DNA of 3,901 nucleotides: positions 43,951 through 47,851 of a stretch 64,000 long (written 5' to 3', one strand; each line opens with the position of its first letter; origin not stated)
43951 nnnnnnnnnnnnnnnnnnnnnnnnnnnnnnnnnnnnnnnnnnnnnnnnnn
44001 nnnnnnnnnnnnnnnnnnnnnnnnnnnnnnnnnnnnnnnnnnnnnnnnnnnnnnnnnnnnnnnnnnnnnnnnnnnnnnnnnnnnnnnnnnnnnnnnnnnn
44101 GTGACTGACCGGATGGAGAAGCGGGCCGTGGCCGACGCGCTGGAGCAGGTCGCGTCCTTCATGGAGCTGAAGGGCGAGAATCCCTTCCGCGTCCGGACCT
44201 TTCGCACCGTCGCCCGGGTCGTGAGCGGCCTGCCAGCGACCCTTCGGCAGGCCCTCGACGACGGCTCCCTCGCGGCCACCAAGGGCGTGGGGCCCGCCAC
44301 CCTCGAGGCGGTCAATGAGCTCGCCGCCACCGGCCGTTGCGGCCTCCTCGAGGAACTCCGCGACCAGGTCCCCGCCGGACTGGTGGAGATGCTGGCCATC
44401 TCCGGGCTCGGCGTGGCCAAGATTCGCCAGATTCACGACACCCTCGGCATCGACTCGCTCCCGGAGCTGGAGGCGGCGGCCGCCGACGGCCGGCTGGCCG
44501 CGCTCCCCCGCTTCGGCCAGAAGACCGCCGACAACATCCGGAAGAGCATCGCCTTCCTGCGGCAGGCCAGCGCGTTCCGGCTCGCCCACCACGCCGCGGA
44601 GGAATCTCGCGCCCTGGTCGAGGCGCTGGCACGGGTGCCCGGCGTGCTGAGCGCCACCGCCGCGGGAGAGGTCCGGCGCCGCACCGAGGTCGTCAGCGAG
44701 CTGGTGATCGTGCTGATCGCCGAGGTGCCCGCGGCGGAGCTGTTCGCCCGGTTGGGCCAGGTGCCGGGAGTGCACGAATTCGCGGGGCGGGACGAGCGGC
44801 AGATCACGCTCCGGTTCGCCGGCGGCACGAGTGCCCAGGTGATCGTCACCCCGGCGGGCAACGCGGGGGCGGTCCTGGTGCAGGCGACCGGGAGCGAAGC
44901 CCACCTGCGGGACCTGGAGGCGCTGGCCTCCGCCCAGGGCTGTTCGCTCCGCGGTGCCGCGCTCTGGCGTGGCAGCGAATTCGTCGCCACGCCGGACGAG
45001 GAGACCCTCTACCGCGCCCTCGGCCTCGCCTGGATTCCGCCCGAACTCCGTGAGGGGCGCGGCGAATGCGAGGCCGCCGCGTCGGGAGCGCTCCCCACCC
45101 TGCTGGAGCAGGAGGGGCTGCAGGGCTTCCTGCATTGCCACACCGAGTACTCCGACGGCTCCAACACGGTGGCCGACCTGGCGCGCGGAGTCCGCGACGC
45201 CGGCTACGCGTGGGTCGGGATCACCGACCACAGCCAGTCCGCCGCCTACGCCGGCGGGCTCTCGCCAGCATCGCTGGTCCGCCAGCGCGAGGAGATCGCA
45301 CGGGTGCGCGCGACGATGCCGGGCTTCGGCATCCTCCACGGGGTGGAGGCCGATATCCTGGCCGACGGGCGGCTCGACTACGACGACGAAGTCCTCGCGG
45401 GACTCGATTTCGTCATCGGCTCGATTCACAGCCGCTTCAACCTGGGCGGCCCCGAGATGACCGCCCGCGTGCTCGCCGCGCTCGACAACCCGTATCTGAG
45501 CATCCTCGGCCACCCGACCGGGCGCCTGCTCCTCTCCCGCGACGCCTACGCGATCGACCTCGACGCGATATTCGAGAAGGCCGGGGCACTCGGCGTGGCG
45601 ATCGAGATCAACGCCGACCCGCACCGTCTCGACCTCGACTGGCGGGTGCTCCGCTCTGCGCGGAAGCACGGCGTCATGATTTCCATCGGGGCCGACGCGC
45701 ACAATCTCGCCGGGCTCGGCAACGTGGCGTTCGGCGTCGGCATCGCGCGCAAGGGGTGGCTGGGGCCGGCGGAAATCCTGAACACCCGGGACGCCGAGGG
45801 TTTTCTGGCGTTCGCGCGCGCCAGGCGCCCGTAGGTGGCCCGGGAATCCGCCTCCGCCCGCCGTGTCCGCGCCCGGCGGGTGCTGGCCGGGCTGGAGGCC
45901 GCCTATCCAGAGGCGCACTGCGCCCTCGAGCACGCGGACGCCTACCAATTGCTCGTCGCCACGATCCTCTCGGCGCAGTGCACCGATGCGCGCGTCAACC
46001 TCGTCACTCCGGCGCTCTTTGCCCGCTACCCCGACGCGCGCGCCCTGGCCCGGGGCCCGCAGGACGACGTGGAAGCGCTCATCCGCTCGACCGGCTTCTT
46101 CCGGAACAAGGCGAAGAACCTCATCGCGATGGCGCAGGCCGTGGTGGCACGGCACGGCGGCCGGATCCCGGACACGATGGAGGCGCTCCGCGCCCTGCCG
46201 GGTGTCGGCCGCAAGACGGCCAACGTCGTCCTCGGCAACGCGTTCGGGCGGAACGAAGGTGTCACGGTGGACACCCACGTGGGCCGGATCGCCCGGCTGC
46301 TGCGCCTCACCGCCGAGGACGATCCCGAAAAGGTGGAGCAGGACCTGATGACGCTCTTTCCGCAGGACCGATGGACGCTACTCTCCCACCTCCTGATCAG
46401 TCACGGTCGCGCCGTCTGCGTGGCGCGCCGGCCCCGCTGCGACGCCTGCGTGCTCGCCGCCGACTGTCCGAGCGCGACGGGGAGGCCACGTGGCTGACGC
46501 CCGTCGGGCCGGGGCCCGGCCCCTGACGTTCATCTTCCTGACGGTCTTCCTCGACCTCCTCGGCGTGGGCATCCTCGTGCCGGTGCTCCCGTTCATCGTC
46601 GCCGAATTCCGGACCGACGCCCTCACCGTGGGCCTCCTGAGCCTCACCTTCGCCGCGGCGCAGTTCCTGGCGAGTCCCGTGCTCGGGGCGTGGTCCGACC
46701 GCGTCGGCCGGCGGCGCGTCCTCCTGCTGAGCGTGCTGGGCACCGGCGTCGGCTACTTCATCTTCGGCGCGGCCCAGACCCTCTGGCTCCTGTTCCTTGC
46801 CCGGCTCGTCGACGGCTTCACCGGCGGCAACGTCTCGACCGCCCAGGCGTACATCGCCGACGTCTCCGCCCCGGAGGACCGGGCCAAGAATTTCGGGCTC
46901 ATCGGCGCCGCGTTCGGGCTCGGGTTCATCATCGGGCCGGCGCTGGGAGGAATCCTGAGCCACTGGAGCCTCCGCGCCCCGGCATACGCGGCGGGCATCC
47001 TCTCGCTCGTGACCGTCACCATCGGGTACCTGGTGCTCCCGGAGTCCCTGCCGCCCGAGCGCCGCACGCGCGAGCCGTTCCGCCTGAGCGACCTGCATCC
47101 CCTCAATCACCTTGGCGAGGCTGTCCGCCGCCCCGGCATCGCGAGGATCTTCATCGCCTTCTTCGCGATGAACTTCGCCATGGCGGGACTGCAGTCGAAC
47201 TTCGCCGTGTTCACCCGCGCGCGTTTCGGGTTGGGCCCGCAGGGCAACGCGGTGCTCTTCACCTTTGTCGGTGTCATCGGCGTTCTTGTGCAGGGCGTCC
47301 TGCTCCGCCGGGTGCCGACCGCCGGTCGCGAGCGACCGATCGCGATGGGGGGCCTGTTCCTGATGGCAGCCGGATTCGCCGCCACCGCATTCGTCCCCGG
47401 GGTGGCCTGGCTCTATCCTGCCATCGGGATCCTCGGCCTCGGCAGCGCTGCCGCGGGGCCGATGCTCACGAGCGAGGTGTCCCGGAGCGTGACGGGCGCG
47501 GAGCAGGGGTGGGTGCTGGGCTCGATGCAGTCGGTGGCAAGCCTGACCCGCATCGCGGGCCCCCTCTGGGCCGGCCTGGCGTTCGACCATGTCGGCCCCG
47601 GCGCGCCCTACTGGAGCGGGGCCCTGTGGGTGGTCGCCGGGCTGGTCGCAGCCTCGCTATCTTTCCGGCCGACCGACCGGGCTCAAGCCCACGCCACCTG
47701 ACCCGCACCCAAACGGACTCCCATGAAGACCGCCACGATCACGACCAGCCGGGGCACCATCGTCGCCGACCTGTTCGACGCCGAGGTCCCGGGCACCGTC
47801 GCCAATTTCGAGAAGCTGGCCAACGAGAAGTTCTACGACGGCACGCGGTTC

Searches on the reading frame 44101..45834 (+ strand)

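Call 7: search_protein_families(library=pfam, proteins=[window:44101-45834:+], max_evalue=0.001)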
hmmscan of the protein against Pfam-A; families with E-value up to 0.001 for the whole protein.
window:44101-45834:+ (577 aa): 4 families
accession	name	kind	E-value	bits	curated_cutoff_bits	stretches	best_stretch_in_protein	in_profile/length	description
PF14791.11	DNA_pol_B_thumb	-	1.8e-14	53.8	25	1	259-318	2-63/63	DNA polymerase beta thumb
PF14716.13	HHH_8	-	2e-13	50.9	30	1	6-80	2-73/73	Helix-hairpin-helix domain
PF14520.12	HHH_5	-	8.5e-11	42.6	27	1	96-149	3-54/57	Helix-hairpin-helix domain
PF02811.25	PHP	-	4.2e-10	40.6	26.4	1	344-504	2-162/164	PHP domain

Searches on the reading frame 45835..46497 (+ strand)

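Call 7: search_protein_families(library=pfam, proteins=[window:45835-46497:+], max_evalue=0.001)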
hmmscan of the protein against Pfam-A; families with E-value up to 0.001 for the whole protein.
window:45835-46497:+ (220 aa): 4 families
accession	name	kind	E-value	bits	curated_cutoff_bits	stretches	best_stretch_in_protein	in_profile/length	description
PF00730.31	HhH-GPD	-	1.1e-26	93.7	26.2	1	41-177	1-108/108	HhH-GPD superfamily base excision DNA repair protein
PF00633.29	HHH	-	1.1e-08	34.9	24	1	106-133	1-28/30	Helix-hairpin-helix motif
PF21176.3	RecR_HhH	-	0.00018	21.7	27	1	115-129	5-19/45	RecR, helix-hairpin-helix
PF10576.14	EndIII_4Fe-2S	-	0.00049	20.7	20.5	1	195-211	1-17/17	Iron-sulfur binding domain of endonuclease III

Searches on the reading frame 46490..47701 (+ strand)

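Call 7: search_protein_families(library=pfam, proteins=[window:46490-47701:+], max_evalue=0.001)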
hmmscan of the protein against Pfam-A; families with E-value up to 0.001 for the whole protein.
window:46490-47701:+ (403 aa): 4 families
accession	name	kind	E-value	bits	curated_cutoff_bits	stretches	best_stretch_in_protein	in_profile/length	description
PF07690.21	MFS_1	-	5.5e-59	200.3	33.4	2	15-358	1-347/347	Major Facilitator Superfamily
PF00083.30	Sugar_tr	-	7.8e-10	38.7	22.3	1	44-186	45-194/452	Sugar (and other) transporter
PF13347.12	MFS_2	-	4.6e-06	25.9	27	1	9-165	223-385/427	MFS/sugar transport protein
PF12832.13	MFS_1_like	-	6e-06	26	25.2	1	70-160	272-365/373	MFS_1 like family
